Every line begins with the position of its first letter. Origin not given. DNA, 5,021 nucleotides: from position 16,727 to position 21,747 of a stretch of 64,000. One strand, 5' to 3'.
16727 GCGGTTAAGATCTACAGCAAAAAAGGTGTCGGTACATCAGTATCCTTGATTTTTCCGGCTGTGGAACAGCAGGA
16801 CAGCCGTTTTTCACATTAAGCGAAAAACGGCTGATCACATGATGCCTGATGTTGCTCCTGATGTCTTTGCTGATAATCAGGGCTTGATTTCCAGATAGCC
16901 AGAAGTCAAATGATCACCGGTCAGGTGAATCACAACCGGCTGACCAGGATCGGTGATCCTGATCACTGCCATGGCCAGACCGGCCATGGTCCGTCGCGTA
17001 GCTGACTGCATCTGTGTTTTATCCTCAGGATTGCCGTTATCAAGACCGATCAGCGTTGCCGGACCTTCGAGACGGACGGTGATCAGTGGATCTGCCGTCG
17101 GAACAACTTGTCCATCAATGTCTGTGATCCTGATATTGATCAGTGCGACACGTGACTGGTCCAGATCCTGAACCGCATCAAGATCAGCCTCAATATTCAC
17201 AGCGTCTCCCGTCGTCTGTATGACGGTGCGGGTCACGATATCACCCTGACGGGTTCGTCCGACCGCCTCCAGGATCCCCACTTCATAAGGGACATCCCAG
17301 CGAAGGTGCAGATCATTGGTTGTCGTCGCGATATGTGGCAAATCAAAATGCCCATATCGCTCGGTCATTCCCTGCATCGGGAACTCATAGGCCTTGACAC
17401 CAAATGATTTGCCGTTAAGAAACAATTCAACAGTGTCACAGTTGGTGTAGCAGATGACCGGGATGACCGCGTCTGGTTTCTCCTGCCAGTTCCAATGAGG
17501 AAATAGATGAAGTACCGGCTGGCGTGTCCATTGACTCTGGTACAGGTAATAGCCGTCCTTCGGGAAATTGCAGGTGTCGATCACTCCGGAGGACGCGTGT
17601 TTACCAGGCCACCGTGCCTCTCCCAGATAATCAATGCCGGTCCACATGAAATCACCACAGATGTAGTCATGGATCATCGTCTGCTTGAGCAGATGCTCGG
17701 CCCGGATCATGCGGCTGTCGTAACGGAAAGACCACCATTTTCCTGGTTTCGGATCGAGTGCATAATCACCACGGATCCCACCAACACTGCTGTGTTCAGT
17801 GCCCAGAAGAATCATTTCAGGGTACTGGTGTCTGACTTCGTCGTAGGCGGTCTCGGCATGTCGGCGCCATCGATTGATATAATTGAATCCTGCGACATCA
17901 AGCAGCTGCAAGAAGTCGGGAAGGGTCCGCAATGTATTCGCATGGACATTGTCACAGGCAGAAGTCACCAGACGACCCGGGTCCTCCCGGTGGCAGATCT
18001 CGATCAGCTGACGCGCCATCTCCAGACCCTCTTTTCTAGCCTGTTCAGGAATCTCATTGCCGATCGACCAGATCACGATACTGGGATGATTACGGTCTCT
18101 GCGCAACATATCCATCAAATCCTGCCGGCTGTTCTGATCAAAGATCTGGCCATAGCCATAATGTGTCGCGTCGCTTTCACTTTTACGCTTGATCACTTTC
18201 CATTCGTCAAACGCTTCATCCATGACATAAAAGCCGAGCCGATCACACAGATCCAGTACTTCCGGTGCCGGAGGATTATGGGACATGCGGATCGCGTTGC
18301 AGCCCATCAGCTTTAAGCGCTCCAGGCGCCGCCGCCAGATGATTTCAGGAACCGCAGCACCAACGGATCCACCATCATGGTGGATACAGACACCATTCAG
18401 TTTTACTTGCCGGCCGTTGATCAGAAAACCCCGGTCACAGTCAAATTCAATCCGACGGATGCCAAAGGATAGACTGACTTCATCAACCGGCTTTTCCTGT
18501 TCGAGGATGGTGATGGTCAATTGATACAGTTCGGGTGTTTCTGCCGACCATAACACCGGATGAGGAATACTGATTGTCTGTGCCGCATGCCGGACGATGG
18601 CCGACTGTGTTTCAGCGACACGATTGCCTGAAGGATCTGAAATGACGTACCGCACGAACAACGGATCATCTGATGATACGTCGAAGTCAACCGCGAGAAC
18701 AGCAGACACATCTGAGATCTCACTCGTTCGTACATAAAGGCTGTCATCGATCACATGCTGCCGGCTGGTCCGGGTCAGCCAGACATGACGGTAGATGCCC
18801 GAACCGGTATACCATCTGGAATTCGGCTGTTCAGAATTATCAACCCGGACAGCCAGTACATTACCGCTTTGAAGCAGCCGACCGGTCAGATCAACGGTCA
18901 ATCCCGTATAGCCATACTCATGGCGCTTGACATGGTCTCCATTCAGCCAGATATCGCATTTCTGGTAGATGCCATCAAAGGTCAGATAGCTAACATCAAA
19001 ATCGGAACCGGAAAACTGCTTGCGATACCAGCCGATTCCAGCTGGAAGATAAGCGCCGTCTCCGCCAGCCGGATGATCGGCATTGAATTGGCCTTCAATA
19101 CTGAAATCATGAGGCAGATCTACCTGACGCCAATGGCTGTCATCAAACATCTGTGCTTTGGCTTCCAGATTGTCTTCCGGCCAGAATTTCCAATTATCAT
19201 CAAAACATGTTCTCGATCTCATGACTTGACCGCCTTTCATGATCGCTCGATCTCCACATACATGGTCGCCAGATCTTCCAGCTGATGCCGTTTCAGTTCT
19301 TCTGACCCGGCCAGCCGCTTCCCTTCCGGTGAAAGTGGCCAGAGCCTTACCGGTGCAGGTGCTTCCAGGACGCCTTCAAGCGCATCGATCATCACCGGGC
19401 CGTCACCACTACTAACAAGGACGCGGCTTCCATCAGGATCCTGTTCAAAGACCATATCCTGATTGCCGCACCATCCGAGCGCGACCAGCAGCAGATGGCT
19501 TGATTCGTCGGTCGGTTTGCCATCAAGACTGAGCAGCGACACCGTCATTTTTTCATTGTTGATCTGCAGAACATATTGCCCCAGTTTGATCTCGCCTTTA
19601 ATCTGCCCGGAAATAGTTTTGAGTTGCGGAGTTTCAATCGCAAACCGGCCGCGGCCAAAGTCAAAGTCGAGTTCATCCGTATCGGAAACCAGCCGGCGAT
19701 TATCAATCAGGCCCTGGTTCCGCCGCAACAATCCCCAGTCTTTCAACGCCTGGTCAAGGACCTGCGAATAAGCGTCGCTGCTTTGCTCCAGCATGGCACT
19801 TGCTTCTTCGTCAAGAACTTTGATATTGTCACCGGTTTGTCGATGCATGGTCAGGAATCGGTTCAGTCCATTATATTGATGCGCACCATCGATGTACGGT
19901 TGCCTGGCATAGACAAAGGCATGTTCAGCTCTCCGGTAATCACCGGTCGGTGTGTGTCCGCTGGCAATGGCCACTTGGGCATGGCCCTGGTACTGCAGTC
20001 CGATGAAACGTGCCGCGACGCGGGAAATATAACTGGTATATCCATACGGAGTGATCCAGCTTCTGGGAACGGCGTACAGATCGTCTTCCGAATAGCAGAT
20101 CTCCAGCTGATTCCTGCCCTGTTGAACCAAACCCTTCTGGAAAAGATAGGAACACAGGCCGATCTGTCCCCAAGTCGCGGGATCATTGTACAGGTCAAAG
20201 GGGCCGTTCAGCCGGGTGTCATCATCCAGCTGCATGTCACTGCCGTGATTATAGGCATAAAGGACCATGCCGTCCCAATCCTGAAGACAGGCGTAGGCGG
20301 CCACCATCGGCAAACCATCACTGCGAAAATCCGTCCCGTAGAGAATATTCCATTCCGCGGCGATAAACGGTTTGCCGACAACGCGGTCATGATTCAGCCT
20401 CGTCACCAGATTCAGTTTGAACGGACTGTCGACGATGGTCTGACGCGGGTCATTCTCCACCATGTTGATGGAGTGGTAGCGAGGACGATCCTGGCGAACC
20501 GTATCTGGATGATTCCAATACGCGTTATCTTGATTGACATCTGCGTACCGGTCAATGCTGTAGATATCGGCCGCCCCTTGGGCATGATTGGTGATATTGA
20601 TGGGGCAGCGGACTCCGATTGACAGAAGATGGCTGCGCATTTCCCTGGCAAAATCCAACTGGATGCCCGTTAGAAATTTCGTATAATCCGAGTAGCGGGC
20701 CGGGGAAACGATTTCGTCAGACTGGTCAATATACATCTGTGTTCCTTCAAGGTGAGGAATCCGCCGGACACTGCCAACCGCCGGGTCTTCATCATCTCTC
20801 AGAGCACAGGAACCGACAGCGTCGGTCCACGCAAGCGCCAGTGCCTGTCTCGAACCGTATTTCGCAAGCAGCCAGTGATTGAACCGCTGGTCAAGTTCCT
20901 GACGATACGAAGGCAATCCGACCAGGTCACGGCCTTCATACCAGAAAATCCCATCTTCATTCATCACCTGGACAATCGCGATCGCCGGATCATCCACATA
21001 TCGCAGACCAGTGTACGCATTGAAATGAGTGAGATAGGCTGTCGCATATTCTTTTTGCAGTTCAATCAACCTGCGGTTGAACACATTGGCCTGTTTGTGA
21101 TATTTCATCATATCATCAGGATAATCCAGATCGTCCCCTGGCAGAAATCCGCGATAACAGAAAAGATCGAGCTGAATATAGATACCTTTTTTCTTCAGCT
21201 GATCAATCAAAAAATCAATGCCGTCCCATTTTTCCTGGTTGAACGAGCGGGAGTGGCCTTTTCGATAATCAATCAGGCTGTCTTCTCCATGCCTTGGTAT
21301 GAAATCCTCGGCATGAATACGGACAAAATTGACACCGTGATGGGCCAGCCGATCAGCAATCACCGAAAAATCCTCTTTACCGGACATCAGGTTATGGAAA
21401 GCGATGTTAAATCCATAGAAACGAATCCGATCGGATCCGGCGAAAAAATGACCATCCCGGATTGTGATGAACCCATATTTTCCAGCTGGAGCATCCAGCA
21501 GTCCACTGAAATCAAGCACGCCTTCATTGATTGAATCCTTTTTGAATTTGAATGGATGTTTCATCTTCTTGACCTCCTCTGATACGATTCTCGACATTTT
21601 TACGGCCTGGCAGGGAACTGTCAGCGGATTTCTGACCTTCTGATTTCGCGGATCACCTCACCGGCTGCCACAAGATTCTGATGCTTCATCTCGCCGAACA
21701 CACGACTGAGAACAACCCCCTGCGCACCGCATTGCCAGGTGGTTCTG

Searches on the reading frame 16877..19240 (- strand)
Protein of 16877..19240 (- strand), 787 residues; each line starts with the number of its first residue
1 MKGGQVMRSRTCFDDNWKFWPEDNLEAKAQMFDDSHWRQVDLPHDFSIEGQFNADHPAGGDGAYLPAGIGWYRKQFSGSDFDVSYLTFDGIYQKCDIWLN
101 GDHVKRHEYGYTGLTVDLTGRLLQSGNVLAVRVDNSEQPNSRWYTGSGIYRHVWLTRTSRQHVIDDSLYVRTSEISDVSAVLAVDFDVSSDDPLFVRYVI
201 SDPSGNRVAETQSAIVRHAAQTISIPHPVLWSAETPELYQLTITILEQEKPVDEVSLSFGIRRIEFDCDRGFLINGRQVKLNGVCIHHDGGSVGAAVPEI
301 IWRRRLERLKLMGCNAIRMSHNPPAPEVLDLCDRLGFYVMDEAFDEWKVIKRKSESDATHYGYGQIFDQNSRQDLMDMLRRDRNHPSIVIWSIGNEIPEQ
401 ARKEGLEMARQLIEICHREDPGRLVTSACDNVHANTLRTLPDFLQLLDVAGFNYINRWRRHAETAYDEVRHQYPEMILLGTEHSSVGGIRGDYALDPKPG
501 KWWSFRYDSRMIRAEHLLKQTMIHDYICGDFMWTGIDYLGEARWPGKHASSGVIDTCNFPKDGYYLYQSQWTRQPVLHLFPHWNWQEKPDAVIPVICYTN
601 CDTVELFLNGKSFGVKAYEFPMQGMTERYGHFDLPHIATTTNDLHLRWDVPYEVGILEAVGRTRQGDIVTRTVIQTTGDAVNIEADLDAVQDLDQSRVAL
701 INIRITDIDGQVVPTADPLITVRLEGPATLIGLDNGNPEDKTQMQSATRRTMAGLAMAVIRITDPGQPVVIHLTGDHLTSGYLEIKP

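Call 52: search_protein_families(library=pfam, proteins=[window:16877-19240:-], max_evalue=0.00001)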
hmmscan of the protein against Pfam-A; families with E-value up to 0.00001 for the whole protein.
window:16877-19240:- (787 aa): 6 families
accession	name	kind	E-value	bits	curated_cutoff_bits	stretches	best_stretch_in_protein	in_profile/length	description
PF02836.23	Glyco_hydro_2_C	-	2.7e-30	106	21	1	270-440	6-172/302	Glycosyl hydrolases family 2, TIM barrel domain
PF18565.7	Glyco_hydro2_C5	-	1.2e-19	70.6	32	1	693-781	12-100/103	Glycoside hydrolase family 2 C-terminal domain 5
PF16355.11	DUF4982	-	7.7e-19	67.8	23.9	1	592-669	3-60/61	Domain of unknown function (DUF4982)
PF02837.24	Glyco_hydro_2_N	-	1.8e-15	57.7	28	1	13-157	4-167/169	Glycosyl hydrolases family 2, sugar binding domain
PF00703.27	Glyco_hydro_2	-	3.7e-13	50.6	23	1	167-262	5-109/109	Glycosyl hydrolases family 2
PF22666.2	Glyco_hydro_2_N2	-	5.5e-06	27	27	0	71-140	51-124/167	Glycosyl hydrolase 2 galactose-binding domain-like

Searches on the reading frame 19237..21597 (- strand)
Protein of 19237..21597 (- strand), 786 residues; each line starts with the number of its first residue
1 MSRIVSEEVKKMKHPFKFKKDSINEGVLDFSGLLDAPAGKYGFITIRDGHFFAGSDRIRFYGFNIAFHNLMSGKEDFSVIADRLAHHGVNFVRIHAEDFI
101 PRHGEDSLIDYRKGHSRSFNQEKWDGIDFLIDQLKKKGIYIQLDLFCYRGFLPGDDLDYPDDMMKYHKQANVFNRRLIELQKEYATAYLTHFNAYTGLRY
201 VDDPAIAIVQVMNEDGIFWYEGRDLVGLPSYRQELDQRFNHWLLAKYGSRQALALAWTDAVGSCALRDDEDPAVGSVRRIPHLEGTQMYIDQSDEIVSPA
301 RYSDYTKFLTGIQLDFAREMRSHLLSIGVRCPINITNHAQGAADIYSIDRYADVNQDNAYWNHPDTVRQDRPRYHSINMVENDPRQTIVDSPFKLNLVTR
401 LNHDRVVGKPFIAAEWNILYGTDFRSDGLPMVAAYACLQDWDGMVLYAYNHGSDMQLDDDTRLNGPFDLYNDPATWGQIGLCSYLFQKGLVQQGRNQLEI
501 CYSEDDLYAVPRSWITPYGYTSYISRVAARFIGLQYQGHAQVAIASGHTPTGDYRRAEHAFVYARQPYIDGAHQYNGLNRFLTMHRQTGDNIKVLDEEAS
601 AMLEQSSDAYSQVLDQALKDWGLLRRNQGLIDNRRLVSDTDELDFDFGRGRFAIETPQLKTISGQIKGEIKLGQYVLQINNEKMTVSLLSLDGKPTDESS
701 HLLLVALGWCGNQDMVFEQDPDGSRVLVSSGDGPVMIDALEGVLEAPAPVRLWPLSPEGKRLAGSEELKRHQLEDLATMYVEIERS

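Call 52: search_protein_families(library=pfam, proteins=[window:19237-21597:-], max_evalue=0.00001)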
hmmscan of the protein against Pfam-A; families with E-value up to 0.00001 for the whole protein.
window:19237-21597:- (786 aa): 1 family
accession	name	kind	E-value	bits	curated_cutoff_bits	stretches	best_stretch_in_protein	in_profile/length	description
PF02449.21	Glyco_hydro_42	-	8.9e-08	32.3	21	1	167-372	90-274/376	Beta-galactosidase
